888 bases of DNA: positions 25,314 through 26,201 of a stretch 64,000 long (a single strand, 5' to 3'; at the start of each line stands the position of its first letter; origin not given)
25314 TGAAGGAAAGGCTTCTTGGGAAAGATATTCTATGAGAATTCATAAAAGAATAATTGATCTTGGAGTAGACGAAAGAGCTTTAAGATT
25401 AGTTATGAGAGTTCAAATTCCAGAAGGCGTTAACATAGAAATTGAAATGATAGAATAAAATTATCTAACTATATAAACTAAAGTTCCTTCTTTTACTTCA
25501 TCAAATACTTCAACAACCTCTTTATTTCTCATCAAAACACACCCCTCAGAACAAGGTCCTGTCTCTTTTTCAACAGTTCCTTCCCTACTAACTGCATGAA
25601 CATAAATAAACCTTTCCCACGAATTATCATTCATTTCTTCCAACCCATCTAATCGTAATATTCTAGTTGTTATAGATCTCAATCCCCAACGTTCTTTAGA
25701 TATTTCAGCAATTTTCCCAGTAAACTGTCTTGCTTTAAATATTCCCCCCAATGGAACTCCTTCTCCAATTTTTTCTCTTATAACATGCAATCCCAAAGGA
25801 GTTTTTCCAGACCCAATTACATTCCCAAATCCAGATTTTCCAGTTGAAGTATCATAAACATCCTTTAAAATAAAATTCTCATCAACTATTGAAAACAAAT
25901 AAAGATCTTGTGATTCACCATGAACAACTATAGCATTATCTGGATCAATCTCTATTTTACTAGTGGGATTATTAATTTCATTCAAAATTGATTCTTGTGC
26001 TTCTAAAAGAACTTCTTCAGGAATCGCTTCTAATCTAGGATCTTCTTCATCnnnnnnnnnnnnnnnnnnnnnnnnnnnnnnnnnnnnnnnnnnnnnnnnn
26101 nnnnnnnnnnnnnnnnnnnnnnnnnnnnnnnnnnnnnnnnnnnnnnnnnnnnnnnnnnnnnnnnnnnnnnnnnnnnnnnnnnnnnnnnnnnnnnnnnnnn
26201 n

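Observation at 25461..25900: C-terminal domain of RHS-core protein A looks like an L,D-transpeptidase (YkuD) catalytic domain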

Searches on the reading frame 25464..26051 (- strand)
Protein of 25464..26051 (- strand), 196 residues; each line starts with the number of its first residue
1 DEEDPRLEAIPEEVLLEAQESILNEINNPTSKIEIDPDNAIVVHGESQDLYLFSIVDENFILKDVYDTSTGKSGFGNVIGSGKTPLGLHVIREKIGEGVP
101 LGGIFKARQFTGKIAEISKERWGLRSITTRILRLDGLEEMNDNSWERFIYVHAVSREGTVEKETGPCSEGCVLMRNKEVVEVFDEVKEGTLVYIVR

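Call 9: search_solved_structures(query=window:25464-26051:-, max_evalue=1, show_alignments=3)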
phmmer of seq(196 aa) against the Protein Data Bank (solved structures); distinct sequences matched with E-value up to 1: 3.
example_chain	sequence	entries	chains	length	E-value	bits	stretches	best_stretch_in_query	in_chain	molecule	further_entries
2mtz_A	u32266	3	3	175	0.82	12.6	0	160-194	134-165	Putative L,D-transpeptidase YkuD | L, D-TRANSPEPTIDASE YKUD | PUTATIVE L, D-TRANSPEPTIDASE YKUD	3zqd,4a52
1y7m_A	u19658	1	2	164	0.83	12.5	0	166-194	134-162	hypothetical protein BSU14040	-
4a1i_A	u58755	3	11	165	0.83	12.5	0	166-194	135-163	PUTATIVE L, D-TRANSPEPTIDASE YKUD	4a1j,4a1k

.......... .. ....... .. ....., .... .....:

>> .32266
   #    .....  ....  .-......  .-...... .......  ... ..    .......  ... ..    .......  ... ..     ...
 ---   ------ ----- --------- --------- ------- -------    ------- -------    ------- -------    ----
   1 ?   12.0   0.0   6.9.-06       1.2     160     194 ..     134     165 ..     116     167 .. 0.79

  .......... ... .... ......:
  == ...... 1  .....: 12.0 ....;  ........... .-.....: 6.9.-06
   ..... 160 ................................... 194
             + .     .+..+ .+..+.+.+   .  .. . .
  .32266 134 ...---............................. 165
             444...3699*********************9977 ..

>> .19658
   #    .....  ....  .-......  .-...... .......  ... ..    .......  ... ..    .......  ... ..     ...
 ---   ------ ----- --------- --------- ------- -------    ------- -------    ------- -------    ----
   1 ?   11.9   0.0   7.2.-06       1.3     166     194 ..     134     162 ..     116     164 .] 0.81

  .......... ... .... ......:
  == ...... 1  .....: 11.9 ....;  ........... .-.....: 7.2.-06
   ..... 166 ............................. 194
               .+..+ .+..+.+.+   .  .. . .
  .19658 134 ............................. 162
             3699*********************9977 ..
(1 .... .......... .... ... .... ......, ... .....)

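Call 11: find_homologous_proteins(query=window:25464-26051:-, max_evalue=0.001)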
Query seq(196 aa) (196 aa): 8 proteins with E <= 0.001 among 136 candidates.
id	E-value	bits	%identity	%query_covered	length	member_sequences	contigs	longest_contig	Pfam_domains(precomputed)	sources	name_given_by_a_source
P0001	2.3e-123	427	100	100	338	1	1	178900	PF13645.12,PF03734.20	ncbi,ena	-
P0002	7.2e-34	135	44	94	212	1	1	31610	PF03734.20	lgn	-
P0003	1.5e-28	118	45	81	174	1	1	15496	PF03734.20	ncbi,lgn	-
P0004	8.6e-28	115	47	76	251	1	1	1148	PF03734.20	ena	-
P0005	1.0e-27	115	42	93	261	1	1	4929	PF03734.20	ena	-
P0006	7.1e-27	112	45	79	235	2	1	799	PF03734.20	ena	-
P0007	9.8e-23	99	43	79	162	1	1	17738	PF03734.20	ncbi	-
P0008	1.6e-18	85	38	95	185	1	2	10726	PF03734.20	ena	-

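Call 15: find_homologous_proteins(query=A1, max_evalue=0.001)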
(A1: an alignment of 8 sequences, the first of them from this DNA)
Query A1 (8 sequences) (196 aa, profile of the alignment): 1195 proteins with E <= 0.001 among 8000 candidates; the best 120 are listed.
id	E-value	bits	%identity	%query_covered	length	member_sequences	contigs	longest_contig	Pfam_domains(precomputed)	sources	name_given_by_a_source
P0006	1.3e-86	307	45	79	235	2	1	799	PF03734.20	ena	-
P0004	2.6e-80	287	47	76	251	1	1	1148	PF03734.20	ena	-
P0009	1.0e-79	285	46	79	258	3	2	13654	PF03734.20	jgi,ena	jgi:hypothetical protein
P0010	3.5e-79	283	40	96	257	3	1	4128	PF03734.20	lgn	-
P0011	8.4e-73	262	43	84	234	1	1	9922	PF03734.20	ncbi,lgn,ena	-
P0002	3.6e-72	260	44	94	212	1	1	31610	PF03734.20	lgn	-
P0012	5.0e-72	260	45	80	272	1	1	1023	PF03734.20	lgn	-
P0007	2.0e-71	258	43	79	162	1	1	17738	PF03734.20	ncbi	-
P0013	7.9e-70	253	39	92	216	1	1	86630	PF03734.20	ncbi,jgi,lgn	-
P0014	7.0e-69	249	43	79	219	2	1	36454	PF03734.20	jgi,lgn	-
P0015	8.5e-69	249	41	92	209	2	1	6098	PF03734.20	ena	-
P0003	9.2e-69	249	45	81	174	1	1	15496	PF03734.20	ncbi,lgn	-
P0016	1.0e-68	249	43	82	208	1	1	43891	PF03734.20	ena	-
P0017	2.1e-68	248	42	79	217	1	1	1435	PF03734.20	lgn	-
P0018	2.3e-68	248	42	94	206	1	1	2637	PF03734.20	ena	-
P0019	2.6e-68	248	42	94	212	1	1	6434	PF03734.20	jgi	-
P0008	4.1e-68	247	38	95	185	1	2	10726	PF03734.20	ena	-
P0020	3.9e-67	244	44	80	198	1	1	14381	PF03734.20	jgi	jgi:lipoprotein-anchoring transpeptidase ErfK/SrfK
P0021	6.4e-67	243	45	80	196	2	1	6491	PF03734.20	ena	-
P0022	6.9e-67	243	43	79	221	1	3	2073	PF03734.20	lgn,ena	-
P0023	1.3e-66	242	47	79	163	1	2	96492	PF03734.20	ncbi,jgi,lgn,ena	-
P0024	1.4e-66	242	42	80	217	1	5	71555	PF03734.20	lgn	-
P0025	1.5e-66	242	46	81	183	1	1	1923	PF03734.20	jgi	jgi:lipoprotein-anchoring transpeptidase ErfK/SrfK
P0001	1.6e-66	242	100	100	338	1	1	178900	PF13645.12,PF03734.20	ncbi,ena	-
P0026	1.6e-66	242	46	79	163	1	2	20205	PF03734.20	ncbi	-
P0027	1.9e-66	242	44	82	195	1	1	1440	PF03734.20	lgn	-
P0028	4.8e-65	237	41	90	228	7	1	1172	PF03734.20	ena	-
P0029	6.1e-65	237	38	90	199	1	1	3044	PF03734.20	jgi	-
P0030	6.5e-65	237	47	83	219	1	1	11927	PF03734.20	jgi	-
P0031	1.1e-64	236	42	81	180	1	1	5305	PF03734.20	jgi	-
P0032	1.1e-64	236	45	80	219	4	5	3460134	PF03734.20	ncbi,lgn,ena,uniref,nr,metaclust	ncbi:hypothetical protein M911_06000 [Ectothiorhodospira haloalkaliphila]|uniref:L,D-TPase catalytic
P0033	1.2e-64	236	38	81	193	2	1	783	PF03734.20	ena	-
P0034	1.3e-64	236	45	75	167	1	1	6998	PF03734.20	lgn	-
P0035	1.4e-64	235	46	79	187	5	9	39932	PF03734.20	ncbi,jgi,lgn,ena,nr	ncbi:MAG: L,D-transpeptidase [Candidatus Aminicenantes bacterium]|nr:L,D-transpeptidase [Candidatus 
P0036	1.7e-64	235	43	84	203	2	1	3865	PF03734.20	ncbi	-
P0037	1.8e-64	235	40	66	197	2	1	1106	PF03734.20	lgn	-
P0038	2.7e-64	234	44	79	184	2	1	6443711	PF03734.20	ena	-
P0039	2.9e-64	234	45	79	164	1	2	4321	PF03734.20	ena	-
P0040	3.9e-64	234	43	76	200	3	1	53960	PF03734.20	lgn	-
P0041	4.4e-64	234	42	79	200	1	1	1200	PF03734.20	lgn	-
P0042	1.1e-63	232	35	94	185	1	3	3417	PF03734.20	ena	-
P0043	1.2e-63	232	45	75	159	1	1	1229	PF03734.20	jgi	jgi:lipoprotein-anchoring transpeptidase ErfK/SrfK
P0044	1.5e-63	232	46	75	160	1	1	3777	PF03734.20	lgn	-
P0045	1.5e-63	232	41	79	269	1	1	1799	PF03734.20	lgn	-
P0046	1.7e-63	232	41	79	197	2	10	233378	PF03734.20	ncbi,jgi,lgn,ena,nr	ncbi:MAG: L,D-transpeptidase [Chitinophagales bacterium]|nr:L,D-transpeptidase [Chitinophagales bact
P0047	2.1e-63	232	43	82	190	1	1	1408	PF03734.20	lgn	-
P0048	2.2e-63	232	39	88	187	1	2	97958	PF03734.20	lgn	-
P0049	3.7e-63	231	45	92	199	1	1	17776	PF03734.20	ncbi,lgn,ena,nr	ncbi:MAG: L,D-transpeptidase [Candidatus Marithrix sp.]|nr:L,D-transpeptidase [Candidatus Marithrix 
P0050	3.8e-63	231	44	79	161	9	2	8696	PF03734.20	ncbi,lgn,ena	-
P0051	3.9e-63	231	42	79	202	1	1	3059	PF03734.20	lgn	-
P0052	4.0e-63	231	40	84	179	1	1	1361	PF03734.20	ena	-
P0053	4.6e-63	230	43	79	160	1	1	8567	PF03734.20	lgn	-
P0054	5.0e-63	230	46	75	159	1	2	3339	PF03734.20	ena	-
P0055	6.8e-63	230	40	88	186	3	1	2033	PF03734.20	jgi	-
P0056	7.2e-63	230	45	84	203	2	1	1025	PF03734.20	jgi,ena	-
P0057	7.3e-63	230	40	81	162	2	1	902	PF03734.20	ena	-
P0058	7.6e-63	230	44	80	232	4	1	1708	PF03734.20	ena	-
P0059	8.1e-63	230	49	75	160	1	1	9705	PF03734.20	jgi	-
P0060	9.8e-63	229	40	91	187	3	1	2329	PF03734.20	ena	-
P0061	1.0e-62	229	44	79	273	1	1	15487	PF03734.20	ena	-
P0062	1.0e-62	229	42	79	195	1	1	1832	PF03734.20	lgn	-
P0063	1.0e-62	229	47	75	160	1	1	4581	PF03734.20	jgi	-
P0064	1.1e-62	229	43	82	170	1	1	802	PF03734.20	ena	-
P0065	1.2e-62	229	41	79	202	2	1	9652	PF03734.20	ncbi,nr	ncbi:MAG TPA: L,D-transpeptidase [Chitinophagales bacterium]|nr:L,D-transpeptidase [Chitinophagales 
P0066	1.3e-62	229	40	90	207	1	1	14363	PF03734.20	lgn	-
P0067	1.4e-62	229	46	76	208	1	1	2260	PF03734.20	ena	-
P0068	1.5e-62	229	46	75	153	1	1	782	PF03734.20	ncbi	-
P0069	1.6e-62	229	44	79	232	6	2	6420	PF03734.20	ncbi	-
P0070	1.8e-62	229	43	79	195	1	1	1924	PF03734.20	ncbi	-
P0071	2.0e-62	228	41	81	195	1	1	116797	PF03734.20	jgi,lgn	jgi:lipoprotein-anchoring transpeptidase ErfK/SrfK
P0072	2.0e-62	228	45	82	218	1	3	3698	PF03734.20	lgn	-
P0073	2.5e-62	228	42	80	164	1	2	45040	PF03734.20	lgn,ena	-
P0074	2.6e-62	228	41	90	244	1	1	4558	PF03734.20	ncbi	-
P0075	3.8e-62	227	46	64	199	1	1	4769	PF03734.20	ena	-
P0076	3.8e-62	227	42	81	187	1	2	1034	PF03734.20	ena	-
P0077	4.5e-62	227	46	75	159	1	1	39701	PF03734.20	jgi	-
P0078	4.9e-62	227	44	80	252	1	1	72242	PF03734.20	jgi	-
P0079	5.0e-62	227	45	75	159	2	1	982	PF03734.20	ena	-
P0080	6.4e-62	227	44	80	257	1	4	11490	PF03734.20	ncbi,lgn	-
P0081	6.7e-62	227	43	79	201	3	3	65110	PF03734.20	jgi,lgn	-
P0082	7.1e-62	227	49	73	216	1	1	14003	PF03734.20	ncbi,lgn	-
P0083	7.8e-62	226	42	84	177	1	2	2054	PF03734.20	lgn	-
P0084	8.4e-62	226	43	81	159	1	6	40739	PF03734.20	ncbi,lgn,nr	ncbi:MAG: L,D-transpeptidase [Candidatus Omnitrophota bacterium]|nr:L,D-transpeptidase [Candidatus O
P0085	1.3e-61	226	46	75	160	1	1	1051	PF03734.20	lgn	-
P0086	1.4e-61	226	46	66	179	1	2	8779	PF03734.20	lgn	-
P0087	1.8e-61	225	37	92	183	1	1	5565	PF03734.20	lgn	-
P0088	2.1e-61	225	43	79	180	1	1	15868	PF03734.20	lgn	-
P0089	2.2e-61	225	42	73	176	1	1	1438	PF03734.20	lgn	-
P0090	2.8e-61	225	39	91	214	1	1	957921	PF03734.20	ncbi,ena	-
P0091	2.9e-61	225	42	80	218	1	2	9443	PF03734.20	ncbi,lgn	-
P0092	3.0e-61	225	40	80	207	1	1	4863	PF03734.20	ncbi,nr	ncbi:MAG: L,D-transpeptidase [Magnetococcales bacterium]|nr:L,D-transpeptidase [Magnetococcales bact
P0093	3.4e-61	224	38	83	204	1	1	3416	PF03734.20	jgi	-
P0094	3.5e-61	224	44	76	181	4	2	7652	PF03734.20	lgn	-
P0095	3.5e-61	224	41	80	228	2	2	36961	PF03734.20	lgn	-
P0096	3.7e-61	224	45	81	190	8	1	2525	PF03734.20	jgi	jgi:hypothetical protein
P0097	4.5e-61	224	40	79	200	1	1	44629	PF03734.20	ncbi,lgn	-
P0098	5.6e-61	224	43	81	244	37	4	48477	PF03734.20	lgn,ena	-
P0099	7.3e-61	223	46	79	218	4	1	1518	PF03734.20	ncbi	-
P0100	7.6e-61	223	39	91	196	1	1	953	PF03734.20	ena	-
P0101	9.4e-61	223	40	79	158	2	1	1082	PF03734.20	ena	-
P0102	9.5e-61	223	40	79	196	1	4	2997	PF03734.20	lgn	-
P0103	1.1e-60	223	47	68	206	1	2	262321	PF03734.20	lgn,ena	-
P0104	1.3e-60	222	39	86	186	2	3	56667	PF03734.20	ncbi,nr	ncbi:MAG: L,D-transpeptidase [Bacteroidales bacterium]|nr:L,D-transpeptidase [Bacteroidales bacteriu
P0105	1.3e-60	222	43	80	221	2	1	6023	PF03734.20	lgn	-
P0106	1.4e-60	222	43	90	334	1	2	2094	PF03734.20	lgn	-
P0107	1.4e-60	222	43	76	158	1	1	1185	PF03734.20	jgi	-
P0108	1.4e-60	222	44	79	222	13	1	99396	PF03734.20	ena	-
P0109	1.5e-60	222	43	71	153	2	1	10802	PF03734.20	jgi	-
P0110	1.7e-60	222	42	76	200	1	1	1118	PF03734.20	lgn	-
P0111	2.1e-60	222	46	73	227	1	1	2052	PF03734.20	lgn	-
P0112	2.1e-60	222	44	80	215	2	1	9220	PF03734.20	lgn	-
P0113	2.5e-60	222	42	80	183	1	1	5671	PF03734.20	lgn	-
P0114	2.9e-60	221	38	91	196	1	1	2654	PF03734.20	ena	-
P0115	3.0e-60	221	41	80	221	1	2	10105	PF03734.20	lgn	-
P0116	3.2e-60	221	43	80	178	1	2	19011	PF03734.20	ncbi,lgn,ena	-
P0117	3.3e-60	221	43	79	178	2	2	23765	PF03734.20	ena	-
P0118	4.1e-60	221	45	71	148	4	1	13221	PF03734.20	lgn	-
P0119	4.9e-60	221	40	83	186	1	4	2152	PF03734.20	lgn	-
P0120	5.0e-60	221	45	81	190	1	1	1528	PF03734.20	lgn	-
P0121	5.9e-60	220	38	91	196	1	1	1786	PF03734.20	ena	-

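Call 16: find_encoding_contigs(protein=P0001, flank=3000, max_places=3)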
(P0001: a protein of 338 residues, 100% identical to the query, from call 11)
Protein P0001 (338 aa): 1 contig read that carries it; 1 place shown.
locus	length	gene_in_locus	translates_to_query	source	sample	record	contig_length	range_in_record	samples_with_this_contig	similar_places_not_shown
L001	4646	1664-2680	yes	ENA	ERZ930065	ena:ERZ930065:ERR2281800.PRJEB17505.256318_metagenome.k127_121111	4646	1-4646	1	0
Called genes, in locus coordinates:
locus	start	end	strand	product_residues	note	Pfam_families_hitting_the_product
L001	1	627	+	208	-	?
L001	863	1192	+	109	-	-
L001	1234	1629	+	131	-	-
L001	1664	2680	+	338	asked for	PF03734:YkuD, PF13645:YkuD_2 (weak)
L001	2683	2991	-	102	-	PF00338:Ribosomal_S10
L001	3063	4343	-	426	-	PF00009:GTP_EFTU, PF01926:MMR_HSR1 (faint), PF03144:GTP_EFTU_D2, PF03143:GTP_EFTU_D3, PF22594:GTP-eEF1A_C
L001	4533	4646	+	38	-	?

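Call 18: search_protein_representatives(alignment_id=A1)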
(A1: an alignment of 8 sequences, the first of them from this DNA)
Query: 8 sequences, 197 profile positions. Proteins with E-value up to 0.001 (for the whole library): 10958; up to 1e-10: 2396; up to 1e-30: 1055. The best 150 are listed.
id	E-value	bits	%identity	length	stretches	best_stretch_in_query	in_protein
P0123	2.0e-70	252.9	-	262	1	19-196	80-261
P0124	1.9e-67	243.1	-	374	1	10-196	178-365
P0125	3.0e-67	242.5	-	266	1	8-197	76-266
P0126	3.2e-67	242.4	-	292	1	43-196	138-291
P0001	4.9e-67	241.7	-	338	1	5-196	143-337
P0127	5.5e-67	241.6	-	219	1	28-196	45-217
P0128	8.8e-67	240.9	-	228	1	39-197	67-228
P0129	1.5e-66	240.1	-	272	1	32-197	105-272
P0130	1.2e-65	237.2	-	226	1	31-196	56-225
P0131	6.0e-65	234.9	-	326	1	28-197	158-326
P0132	6.3e-65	234.9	-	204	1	41-197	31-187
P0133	1.0e-64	234.2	-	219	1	39-196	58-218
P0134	1.6e-64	233.6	-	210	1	29-197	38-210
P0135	2.3e-64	233.0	-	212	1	29-196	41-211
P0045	4.9e-64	232.0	-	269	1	34-196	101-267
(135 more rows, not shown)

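Call 22: search_solved_structures(query=A2, max_evalue=0.01, show_alignments=2)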
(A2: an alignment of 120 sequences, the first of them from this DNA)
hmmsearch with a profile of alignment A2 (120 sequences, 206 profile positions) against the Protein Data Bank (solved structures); distinct sequences matched with E-value up to 0.01: 9.
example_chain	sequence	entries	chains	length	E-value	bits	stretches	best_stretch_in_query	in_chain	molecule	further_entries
2mtz_A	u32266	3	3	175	3.6e-15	59.2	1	160-202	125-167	Putative L,D-transpeptidase YkuD | L, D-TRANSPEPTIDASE YKUD | PUTATIVE L, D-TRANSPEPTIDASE YKUD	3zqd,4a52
6v45_A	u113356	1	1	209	5.3e-15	58.7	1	155-200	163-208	Probable carnitine operon oxidoreductase caia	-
1y7m_A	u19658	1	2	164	7.5e-15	58.2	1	160-201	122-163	hypothetical protein BSU14040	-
4a1i_A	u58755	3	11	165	7.7e-15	58.1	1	160-201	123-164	PUTATIVE L, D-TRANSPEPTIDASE YKUD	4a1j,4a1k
9tyw_A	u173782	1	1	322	1.5e-12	50.7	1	160-203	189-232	L,D-TPase catalytic domain-containing protein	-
4lzh_A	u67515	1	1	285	2e-09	40.4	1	156-202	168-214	L,D-transpeptidase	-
8da2_A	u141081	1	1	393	5.5e-08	35.7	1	160-200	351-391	L,D-transpeptidase family protein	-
7o21_A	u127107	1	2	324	0.0017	21.1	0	40-98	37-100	Uncharacterized conserved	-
4xzz_A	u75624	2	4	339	0.0032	20.2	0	22-99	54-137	Conserved hypothetical secreted protein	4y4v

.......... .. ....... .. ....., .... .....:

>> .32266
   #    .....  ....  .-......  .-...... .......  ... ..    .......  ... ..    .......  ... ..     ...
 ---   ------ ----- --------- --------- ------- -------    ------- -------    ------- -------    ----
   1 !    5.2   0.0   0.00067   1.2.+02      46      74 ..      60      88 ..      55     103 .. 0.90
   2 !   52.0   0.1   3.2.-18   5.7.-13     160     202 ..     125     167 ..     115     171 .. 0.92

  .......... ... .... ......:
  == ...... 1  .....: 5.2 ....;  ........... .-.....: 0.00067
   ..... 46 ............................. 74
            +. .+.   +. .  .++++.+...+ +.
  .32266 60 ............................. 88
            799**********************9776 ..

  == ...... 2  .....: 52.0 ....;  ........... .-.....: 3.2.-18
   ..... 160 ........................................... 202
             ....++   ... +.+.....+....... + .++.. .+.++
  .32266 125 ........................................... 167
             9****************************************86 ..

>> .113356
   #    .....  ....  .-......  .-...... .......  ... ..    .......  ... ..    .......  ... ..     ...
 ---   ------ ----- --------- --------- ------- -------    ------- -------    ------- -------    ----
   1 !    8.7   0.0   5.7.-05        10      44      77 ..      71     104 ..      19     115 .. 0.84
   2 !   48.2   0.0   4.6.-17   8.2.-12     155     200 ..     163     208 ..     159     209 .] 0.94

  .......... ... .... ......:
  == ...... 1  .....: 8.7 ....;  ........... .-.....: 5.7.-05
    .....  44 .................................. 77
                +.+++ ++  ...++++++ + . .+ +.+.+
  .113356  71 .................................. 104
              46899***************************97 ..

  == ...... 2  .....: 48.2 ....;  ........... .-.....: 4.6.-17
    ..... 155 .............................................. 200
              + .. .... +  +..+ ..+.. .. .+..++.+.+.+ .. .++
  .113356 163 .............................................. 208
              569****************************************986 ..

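Call 33: predict_structure(alignment_id=A2)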
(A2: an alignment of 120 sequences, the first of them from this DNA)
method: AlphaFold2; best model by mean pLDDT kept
length: 196 residues; sequences in the alignment: 120
mean_pLDDT: 89.4   pTM: 0.87
mean pLDDT of the five models: 89.4, 88.4, 88.2, 88.1, 86.9
residues with pLDDT >= 90: 135; 70-90: 41; 50-70: 20; < 50: 0
segments of 3 or more residues with pLDDT < 50: none
pLDDT, mean of each block of 10 residues (from residue 1): 68 95 95 93 94 97 94 80 92 97 96 95 87 88 71 91 68 96 98 96
secondary structure, 60 per line:
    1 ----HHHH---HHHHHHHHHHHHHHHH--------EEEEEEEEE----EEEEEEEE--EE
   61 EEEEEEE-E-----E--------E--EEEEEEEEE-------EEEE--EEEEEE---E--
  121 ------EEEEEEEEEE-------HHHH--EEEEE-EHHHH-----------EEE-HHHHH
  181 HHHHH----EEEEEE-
elements in order: H5-8 H12-27 E36-44 E49-56 E59-67 E87-95 E103-106 E109-114 E127-136 H144-147 E150-154 H157-160 E172-174 H176-185 E190-195

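Call 36: fold_search(model_id=the predicted structure, library=pdb)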
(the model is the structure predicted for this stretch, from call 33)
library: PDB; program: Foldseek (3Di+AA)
matches with E <= 10: 1263; with E <= 0.001: 72
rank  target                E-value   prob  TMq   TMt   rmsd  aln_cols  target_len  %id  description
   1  7o21_A                1.0e-07  1.00  0.51  0.38   4.4       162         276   20  Structure of Bdellovibrio bacteriovorus Bd1075 (released 2021-04-21)
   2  7o21_B                2.0e-07  1.00  0.51  0.38   3.8       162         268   18  Structure of Bdellovibrio bacteriovorus Bd1075 (released 2021-04-21)
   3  1y7m_A                5.9e-07  1.00  0.50  0.59   7.3       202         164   17  Crystal Structure of the B. subtilis YkuD protein at 2 A resolution (released 2005-03-01)
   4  4a1i_A                8.1e-07  1.00  0.48  0.57   4.4       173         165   20  ykud from B.subtilis (released 2012-09-26)
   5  8ikr_A                3.1e-06  1.00  0.49  0.50   6.7       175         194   15  Crystal structure of DpaA (released 2023-10-11)
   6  4xzz_A                3.3e-06  1.00  0.43  0.28   7.9       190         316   14  Structure of Helicobacter pylori Csd6 in the ligand-free state (released 2015-09-02)
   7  4xxt                  7.9e-06  1.00  0.46  0.42   7.7       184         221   13  Crystal structure of Fused Zn-dependent amidase/peptidase/peptodoglycan-binding domain-containing protein from Clostridi (released 2015-02-18)
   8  8da2                  1.3e-05  1.00  0.40  0.25  18.6       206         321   12  Acinetobacter baumannii L,D-transpeptidase (released 2022-09-14)
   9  5d7h_B                1.7e-05  1.00  0.45  0.26   6.8       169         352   14  X-RAY CRYSTAL STRUCTURE OF L,D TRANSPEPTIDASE 2 FROM MYCOBACTERIUM TUBERCULOSIS (released 2016-09-28)
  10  4jmn                  2.0e-05  1.00  0.47  0.43   6.8       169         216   16  Crystal structure of LD transpeptidase LdtMt1 from M. tuberculosis (released 2013-10-23)
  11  1zat                  2.4e-05  1.00  0.45  0.36   5.4       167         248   18  Crystal Structure of an Enterococcus faecium peptidoglycan binding protein at 2.4 A resolution (released 2006-03-28)
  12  6xj7_B                2.4e-05  1.00  0.52  0.37   9.7       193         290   16  Crystal structure of the helical cell shape determining protein Pgp2 (K307A mutant) from Campylobacter jejuni (released 2021-03-17)
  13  3zg4_MODEL_1_A        2.8e-05  1.00  0.44  0.63   5.9       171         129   16  NMR structure of the catalytic domain from E. faecium L,D- transpeptidase (released 2013-04-24)
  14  4z7a                  3.0e-05  1.00  0.42  0.25   5.6       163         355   13  Structural and biochemical characterization of a non-functionally redundant M. tuberculosis (3,3) L,D-Transpeptidase, Ld (released 2015-09-02)
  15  5lb1_B                3.1e-05  1.00  0.46  0.37   5.1       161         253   15  Crystal structure of the Mycobacterium tuberculosis L,D-transpeptidase-2 (LdtMt2) BC-module with thionitrobenzoate (TN (released 2017-01-18)
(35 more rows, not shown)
